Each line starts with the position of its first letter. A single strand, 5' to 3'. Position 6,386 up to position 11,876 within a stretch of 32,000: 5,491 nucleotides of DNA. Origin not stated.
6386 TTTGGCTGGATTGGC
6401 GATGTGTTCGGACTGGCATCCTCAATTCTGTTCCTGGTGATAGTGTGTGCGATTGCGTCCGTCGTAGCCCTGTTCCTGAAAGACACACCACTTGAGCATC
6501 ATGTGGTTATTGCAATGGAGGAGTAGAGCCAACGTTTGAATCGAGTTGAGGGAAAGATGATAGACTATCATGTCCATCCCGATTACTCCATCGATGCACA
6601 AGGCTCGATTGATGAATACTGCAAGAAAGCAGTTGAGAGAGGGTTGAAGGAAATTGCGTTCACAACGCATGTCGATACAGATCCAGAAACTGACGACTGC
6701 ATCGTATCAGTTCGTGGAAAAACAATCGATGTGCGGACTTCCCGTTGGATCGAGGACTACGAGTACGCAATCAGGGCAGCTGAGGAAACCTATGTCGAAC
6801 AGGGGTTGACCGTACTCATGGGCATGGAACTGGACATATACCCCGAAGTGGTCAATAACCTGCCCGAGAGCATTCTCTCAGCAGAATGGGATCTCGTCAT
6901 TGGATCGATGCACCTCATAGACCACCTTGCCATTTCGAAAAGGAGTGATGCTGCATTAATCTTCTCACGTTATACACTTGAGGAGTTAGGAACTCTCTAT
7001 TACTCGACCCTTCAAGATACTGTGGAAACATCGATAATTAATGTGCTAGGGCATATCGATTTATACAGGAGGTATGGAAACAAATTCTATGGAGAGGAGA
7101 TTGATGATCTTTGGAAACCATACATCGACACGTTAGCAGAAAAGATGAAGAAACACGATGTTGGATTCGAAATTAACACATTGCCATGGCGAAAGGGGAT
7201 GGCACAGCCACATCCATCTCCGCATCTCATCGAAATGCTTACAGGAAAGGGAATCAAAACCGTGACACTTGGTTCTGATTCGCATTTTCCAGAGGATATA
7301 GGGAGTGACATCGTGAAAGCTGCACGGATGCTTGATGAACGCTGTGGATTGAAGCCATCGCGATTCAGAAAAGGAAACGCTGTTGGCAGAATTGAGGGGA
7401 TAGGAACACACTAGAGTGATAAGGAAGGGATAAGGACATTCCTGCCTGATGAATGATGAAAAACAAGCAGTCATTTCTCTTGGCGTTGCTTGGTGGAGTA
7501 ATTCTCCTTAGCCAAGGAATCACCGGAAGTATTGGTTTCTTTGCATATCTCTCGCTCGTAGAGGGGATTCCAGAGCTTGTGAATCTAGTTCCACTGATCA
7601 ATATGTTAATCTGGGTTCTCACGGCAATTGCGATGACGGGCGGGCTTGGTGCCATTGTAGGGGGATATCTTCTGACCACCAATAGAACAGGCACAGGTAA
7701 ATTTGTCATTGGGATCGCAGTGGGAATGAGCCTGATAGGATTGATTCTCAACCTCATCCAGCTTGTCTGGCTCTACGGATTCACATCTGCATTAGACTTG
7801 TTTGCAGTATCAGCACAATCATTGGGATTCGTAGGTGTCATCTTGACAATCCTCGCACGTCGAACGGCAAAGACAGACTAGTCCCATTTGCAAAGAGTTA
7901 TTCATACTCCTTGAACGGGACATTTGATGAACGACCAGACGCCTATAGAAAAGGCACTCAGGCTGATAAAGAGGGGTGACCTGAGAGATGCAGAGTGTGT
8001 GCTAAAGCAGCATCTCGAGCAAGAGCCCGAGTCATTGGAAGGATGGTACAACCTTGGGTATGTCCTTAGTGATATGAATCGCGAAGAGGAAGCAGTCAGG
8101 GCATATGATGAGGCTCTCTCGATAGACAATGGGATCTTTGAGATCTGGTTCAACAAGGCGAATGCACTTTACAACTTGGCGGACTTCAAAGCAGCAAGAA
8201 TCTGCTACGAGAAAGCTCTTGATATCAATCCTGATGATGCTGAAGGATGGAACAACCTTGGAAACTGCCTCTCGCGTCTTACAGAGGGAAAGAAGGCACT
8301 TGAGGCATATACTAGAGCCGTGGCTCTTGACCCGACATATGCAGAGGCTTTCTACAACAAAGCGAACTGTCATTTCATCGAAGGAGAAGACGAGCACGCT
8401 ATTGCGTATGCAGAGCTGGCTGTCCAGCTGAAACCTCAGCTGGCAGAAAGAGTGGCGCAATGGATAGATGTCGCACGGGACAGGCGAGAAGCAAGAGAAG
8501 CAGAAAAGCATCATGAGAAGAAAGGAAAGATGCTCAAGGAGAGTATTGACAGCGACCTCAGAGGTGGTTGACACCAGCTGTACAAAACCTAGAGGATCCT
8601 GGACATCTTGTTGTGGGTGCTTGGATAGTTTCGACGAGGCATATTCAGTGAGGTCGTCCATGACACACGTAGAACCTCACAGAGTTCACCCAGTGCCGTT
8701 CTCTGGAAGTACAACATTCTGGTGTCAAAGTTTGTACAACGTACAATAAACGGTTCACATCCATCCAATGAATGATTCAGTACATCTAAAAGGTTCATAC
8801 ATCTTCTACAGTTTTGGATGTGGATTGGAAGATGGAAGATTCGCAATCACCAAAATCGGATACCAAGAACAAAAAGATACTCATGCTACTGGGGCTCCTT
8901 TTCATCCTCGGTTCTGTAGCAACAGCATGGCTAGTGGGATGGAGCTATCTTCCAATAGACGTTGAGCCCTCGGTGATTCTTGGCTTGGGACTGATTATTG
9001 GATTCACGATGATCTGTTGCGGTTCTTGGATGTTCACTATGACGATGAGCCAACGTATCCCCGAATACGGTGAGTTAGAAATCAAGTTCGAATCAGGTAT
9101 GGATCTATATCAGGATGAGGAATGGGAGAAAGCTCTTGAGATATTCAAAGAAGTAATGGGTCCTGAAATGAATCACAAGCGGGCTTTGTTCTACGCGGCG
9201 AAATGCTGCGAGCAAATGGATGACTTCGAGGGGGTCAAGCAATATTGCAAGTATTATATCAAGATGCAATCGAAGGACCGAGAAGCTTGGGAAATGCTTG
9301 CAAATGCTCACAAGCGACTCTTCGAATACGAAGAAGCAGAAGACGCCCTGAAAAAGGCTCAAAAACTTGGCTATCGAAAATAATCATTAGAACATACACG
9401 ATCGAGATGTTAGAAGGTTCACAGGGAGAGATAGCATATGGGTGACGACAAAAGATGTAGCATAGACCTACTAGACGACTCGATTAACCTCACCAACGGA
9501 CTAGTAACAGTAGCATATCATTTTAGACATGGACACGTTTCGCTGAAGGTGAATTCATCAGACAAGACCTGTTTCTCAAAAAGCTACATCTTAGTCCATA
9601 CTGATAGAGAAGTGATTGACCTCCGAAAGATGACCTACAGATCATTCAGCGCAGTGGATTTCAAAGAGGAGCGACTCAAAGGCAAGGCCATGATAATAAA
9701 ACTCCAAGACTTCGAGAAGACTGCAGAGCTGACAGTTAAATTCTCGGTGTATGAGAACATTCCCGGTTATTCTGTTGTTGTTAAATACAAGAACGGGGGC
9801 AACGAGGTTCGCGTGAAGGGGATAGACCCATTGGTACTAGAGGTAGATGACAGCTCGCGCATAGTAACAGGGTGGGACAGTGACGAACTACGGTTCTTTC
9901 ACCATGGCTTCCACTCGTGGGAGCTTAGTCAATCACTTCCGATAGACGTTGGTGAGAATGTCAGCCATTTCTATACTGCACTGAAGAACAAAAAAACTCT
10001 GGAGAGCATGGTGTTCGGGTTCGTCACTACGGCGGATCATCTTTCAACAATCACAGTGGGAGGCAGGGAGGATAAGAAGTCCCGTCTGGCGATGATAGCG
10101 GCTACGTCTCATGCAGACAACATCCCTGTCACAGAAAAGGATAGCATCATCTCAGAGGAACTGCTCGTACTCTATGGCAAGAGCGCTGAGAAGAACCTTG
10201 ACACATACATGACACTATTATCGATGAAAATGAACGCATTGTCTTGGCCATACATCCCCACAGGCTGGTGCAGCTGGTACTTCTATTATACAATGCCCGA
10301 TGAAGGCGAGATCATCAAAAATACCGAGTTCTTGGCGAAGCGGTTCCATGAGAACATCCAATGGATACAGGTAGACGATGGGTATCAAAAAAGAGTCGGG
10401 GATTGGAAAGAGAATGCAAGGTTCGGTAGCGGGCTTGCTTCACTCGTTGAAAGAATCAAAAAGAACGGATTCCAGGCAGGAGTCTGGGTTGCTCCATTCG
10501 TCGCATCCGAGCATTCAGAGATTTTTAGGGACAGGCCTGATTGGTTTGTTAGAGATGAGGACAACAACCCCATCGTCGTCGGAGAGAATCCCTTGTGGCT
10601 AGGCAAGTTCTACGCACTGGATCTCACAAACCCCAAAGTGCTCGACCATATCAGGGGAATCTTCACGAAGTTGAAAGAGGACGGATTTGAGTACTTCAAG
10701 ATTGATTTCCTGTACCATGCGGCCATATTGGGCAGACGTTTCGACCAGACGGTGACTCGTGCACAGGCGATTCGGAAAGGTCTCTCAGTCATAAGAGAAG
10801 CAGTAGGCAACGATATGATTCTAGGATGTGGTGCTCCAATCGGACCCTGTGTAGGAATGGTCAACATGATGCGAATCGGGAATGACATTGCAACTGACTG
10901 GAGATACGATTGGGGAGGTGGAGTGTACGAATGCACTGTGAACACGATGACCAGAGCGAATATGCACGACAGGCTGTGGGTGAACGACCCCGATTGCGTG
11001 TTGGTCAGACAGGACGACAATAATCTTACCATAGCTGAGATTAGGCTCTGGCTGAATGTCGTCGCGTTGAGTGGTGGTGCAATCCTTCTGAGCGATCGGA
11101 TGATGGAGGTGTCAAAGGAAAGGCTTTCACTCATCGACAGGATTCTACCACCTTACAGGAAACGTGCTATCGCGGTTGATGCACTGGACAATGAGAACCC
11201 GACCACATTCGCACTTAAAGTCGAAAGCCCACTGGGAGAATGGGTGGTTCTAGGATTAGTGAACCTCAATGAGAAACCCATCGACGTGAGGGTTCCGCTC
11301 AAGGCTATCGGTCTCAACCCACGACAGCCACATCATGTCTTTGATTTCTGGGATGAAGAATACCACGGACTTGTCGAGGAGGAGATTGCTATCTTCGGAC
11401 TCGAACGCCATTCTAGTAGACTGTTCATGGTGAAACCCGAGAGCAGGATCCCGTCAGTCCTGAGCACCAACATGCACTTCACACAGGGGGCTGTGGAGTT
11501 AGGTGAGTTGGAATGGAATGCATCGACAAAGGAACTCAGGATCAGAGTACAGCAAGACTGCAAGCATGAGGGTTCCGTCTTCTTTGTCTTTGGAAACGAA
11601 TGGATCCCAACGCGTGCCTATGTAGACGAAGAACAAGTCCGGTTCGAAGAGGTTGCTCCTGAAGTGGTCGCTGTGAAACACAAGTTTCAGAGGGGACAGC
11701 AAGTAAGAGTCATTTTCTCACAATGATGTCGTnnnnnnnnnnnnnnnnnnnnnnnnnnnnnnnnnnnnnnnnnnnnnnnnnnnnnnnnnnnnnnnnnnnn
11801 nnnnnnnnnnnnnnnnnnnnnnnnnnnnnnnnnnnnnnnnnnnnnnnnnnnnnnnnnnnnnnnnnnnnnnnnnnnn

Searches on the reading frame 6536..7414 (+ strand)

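Call 23: search_protein_families(library=pfam, proteins=[window:6536-7414:+], max_evalue=0.001)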
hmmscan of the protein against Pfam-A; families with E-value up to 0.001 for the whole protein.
window:6536-7414:+ (292 aa): 1 family
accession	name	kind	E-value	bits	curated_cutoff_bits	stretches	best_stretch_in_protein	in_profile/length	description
PF02811.25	PHP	-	5.5e-21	76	26.4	1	10-215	1-163/164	PHP domain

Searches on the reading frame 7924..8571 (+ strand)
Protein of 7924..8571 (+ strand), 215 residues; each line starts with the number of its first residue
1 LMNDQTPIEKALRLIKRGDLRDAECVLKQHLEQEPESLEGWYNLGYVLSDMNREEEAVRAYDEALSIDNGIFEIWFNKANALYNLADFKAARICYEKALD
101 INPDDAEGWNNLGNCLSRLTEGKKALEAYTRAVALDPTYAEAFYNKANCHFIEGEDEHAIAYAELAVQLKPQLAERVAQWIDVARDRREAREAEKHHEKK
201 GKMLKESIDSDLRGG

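Call 23: search_protein_families(library=pfam, proteins=[window:7924-8571:+], max_evalue=0.001)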
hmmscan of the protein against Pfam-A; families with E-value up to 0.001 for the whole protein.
window:7924-8571:+ (215 aa): 16 families
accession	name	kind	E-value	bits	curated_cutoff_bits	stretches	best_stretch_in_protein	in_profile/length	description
PF00515.34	TPR_1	-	2.5e-31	106.6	27.8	4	73-105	2-34/34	Tetratricopeptide repeat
PF07719.23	TPR_2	-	6.6e-30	101.2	27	4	73-105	2-34/34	Tetratricopeptide repeat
PF13181.12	TPR_8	-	4.3e-27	92.4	25.7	2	73-105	2-34/34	Tetratricopeptide repeat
PF13431.12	TPR_17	-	4.8e-24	83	24.4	2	94-119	1-26/34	Tetratricopeptide repeat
PF13414.12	TPR_11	-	1.4e-21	76.4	26.8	2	88-114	10-36/42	TPR repeat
PF13432.12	TPR_16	-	8.6e-19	68.1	32.7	3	77-137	2-62/65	Tetratricopeptide repeat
PF23914.1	TPR_CcmH_CycH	-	2.7e-16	60.2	42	2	16-84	28-96/158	Cytochrome c-type biogenesis protein H TPR domain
PF13428.12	TPR_14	-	6.6e-16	57.7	23.5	2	73-114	2-43/44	Tetratricopeptide repeat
PF14559.12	TPR_19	-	1.6e-14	54.4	25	2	55-110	8-63/68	Tetratricopeptide repeat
PF13424.12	TPR_12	-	9.5e-12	45.4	30.1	2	72-136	3-75/77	Tetratricopeptide repeat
PF13176.12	TPR_7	-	2.9e-09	36.7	27.9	0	109-137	2-32/36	Tetratricopeptide repeat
PF13371.12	TPR_9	-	2.5e-08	34.2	35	0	85-139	8-62/73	Tetratricopeptide repeat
PF01239.28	PPTA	-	2.8e-06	27.2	29.5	0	94-119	7-32/32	Protein prenyltransferase alpha subunit repeat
PF12895.13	ANAPC3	-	9.3e-06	26.3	27.2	0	87-153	4-69/82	Anaphase-promoting complex, cyclosome, subunit 3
PF13174.12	TPR_6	-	1e-05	26.3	26.3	0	75-104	3-32/33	Tetratricopeptide repeat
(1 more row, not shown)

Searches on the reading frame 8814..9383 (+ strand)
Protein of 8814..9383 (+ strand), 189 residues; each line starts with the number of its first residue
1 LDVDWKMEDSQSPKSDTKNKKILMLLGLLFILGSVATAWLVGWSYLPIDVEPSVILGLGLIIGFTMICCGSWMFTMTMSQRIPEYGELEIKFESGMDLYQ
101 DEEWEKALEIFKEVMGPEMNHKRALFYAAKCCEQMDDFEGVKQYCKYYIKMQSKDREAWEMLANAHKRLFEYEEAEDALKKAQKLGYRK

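Call 23: search_protein_families(library=pfam, proteins=[window:8814-9383:+], max_evalue=0.001)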
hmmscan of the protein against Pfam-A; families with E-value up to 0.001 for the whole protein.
window:8814-9383:+ (189 aa): 6 families
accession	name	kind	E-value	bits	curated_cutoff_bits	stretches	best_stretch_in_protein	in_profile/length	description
PF07719.23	TPR_2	-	5.8e-07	29.6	27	0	157-185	2-30/34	Tetratricopeptide repeat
PF12895.13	ANAPC3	-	6.4e-07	30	27.2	1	98-138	33-72/82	Anaphase-promoting complex, cyclosome, subunit 3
PF14559.12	TPR_19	-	2.8e-05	24.8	25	0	98-140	1-43/68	Tetratricopeptide repeat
PF13424.12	TPR_12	-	5.5e-05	23.7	30.1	0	104-139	26-62/77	Tetratricopeptide repeat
PF13428.12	TPR_14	-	0.00028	21.7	23.5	0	157-184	2-29/44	Tetratricopeptide repeat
PF13374.12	TPR_10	-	0.00051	20.4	27.5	0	161-182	7-28/42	Tetratricopeptide repeat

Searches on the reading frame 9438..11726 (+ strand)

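Call 23: search_protein_families(library=pfam, proteins=[window:9438-11726:+], max_evalue=0.001)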
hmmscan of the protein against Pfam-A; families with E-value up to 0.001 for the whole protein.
window:9438-11726:+ (762 aa): 1 family
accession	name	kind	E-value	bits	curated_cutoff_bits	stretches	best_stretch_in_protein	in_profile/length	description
PF02065.24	Melibiase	-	2.8e-14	53.3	27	1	270-428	41-195/347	Melibiase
